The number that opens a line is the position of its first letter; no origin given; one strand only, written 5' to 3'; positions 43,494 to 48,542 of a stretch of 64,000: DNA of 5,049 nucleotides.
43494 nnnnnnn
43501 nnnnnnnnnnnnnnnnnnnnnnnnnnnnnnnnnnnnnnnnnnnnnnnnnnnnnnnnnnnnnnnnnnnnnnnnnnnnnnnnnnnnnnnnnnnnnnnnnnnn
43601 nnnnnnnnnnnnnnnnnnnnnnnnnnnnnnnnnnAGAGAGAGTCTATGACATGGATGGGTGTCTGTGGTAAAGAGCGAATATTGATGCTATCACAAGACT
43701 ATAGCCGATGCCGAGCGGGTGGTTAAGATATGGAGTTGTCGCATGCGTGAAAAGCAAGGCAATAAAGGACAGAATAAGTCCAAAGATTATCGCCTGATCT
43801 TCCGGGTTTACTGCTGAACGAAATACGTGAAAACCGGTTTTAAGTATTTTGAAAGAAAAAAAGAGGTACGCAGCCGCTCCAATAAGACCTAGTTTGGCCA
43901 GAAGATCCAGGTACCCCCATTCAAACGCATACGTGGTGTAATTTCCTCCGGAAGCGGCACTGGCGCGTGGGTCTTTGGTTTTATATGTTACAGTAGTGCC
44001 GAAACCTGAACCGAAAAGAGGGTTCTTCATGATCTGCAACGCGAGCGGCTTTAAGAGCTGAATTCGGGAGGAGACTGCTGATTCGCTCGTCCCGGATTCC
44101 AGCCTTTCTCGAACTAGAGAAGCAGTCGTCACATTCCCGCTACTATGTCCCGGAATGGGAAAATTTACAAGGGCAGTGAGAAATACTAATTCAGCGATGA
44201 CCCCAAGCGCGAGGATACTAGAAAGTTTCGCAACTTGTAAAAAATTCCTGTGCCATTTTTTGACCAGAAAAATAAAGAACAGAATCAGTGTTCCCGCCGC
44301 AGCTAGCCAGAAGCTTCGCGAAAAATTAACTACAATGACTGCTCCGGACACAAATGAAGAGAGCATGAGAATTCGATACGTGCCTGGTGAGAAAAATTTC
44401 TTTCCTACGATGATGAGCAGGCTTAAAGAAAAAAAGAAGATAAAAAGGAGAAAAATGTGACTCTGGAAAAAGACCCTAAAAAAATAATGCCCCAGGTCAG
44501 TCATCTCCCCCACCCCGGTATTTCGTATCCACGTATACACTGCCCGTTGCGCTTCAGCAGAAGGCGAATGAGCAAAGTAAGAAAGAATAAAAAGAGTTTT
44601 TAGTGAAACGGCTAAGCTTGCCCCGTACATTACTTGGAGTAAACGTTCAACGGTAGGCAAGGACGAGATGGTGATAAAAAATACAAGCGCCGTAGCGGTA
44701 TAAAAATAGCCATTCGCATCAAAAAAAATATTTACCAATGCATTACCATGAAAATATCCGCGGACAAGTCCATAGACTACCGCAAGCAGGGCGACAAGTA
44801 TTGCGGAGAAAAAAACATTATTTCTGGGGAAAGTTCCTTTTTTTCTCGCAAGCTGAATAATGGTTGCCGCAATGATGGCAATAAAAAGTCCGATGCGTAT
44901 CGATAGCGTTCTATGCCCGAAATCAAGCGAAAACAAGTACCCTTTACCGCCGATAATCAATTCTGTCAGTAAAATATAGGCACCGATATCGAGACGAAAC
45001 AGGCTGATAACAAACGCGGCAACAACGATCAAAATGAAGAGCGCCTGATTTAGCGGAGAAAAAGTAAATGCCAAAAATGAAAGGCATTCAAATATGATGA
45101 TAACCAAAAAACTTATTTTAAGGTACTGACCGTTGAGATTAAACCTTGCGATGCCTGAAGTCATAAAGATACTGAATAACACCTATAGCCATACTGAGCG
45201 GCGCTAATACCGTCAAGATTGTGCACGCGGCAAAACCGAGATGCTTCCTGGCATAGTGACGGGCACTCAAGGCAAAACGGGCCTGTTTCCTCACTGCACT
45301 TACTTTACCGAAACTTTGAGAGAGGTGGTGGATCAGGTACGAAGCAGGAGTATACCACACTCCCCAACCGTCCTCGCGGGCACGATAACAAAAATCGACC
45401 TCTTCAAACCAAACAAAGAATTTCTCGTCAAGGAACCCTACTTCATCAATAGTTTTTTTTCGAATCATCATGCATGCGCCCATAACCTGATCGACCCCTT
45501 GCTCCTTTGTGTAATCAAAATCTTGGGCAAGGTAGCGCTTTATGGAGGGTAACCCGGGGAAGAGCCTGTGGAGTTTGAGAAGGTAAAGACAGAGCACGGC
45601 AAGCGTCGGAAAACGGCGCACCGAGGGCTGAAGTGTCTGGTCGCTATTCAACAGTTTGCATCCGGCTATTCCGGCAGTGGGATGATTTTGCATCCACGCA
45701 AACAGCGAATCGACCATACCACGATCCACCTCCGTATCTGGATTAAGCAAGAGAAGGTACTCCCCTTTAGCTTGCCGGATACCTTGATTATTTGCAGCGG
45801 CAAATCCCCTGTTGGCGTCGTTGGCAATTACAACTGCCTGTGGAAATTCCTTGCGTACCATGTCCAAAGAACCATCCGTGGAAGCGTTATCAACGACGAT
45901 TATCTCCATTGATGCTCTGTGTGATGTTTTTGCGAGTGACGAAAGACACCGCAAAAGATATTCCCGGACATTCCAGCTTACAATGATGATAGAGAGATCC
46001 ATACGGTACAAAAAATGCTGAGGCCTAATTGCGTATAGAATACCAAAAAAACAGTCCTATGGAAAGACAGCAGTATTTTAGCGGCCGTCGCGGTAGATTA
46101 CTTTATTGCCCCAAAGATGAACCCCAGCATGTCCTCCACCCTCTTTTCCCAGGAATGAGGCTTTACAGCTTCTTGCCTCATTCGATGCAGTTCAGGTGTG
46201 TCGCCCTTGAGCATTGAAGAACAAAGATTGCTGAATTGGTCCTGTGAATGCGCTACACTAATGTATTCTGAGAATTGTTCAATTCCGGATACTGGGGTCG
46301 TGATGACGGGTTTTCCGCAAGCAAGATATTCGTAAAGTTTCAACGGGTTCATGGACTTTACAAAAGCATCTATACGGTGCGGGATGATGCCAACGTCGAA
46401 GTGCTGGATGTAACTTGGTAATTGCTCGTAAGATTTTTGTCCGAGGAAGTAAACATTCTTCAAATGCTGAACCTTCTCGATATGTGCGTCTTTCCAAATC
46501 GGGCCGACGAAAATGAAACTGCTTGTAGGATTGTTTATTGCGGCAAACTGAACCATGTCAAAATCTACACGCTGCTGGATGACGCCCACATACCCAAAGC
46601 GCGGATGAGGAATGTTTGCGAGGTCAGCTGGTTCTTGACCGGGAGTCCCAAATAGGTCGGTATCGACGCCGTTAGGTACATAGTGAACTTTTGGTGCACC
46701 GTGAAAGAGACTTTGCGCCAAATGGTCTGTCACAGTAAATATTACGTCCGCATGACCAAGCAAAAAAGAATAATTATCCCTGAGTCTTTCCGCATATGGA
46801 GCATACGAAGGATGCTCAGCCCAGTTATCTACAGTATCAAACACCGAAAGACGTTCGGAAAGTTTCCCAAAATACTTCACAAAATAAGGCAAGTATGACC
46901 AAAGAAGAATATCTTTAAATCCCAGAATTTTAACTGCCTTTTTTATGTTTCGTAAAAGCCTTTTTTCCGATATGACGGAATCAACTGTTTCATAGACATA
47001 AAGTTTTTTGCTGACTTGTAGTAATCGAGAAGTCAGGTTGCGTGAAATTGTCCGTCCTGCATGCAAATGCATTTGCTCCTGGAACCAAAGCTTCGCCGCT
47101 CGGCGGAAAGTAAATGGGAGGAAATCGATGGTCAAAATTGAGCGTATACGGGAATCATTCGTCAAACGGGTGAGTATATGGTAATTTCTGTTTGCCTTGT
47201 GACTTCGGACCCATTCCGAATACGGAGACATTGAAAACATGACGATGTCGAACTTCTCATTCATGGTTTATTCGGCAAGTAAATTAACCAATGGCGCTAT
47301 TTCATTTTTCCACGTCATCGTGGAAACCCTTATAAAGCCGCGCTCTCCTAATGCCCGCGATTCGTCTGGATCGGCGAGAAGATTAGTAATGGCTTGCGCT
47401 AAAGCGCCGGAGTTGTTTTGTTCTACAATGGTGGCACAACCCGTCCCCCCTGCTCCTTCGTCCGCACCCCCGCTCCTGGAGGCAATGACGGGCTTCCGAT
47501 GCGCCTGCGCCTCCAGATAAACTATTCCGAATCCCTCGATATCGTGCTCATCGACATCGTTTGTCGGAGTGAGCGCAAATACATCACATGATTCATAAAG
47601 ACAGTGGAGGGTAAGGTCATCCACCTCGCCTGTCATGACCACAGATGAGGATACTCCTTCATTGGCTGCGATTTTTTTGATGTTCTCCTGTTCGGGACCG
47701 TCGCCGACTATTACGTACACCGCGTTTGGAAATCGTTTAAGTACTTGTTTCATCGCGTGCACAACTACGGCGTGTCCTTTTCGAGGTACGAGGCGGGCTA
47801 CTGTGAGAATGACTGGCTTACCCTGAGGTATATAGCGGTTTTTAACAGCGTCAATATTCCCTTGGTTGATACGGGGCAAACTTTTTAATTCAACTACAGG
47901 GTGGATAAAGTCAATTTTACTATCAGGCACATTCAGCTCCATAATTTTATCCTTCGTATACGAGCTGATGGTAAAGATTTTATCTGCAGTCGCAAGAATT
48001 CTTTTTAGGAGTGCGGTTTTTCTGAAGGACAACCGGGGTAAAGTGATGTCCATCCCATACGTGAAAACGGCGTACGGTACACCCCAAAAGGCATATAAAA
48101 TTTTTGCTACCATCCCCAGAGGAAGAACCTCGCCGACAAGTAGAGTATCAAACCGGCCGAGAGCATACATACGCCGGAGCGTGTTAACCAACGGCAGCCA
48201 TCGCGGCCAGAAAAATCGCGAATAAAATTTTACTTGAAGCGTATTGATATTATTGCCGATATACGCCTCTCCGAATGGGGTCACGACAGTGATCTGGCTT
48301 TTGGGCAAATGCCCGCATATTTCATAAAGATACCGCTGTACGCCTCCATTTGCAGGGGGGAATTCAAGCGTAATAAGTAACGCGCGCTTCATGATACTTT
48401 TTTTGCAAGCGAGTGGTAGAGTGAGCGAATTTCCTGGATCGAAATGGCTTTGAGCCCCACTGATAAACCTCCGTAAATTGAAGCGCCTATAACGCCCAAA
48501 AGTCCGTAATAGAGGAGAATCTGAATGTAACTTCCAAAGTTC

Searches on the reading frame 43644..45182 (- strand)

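Call 14: search_protein_families(library=pfam, proteins=[window:43644-45182:-], max_evalue=0.001)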
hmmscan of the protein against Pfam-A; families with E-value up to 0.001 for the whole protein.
window:43644-45182:- (512 aa): 1 family
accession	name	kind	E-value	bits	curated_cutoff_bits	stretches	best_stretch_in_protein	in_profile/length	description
PF04932.20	Wzy_C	-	5.1e-11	43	31.7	1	275-440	2-149/149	O-Antigen ligase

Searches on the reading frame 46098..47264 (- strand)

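Call 10: search_protein_families(library=pfam, proteins=[window:46098-47264:-], max_evalue=0.001)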
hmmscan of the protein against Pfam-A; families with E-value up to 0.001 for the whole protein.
window:46098-47264:- (388 aa): 4 families
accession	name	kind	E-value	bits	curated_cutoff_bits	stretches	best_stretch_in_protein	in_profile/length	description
PF13692.12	Glyco_trans_1_4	-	4.2e-12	46.9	27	1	221-330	2-113/142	Glycosyl transferases group 1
PF13524.12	Glyco_trans_1_2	-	1e-10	42.2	25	1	245-380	12-143/144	Glycosyl transferase-like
PF00534.26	Glycos_transf_1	-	1.1e-09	38.5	26.4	1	257-366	61-169/172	Glycosyl transferases group 1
PF13439.12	Glyco_transf_4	-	5.1e-05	23.8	28.5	1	155-203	117-169/170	Glycosyltransferase Family 4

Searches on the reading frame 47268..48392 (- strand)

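Call 10: search_protein_families(library=pfam, proteins=[window:47268-48392:-], max_evalue=0.001)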
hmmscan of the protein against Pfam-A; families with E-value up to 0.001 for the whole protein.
window:47268-48392:- (374 aa): 5 families
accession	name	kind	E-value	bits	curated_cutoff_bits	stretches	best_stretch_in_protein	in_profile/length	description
PF00534.26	Glycos_transf_1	-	2.7e-37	128.4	26.4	1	188-352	11-169/172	Glycosyl transferases group 1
PF13692.12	Glyco_trans_1_4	-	5.8e-29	101.6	27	1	192-341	1-142/142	Glycosyl transferases group 1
PF13439.12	Glyco_transf_4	-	2.7e-15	57.3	28.5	1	16-169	2-168/170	Glycosyltransferase Family 4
PF13579.12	Glyco_trans_4_4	-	7.5e-11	43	29.7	1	16-164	1-156/158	Glycosyl transferase 4-like domain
PF20706.3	GT4-conflict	-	1.1e-05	25.1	26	1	131-347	142-363/385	Family 4 Glycosyltransferase in conflict systems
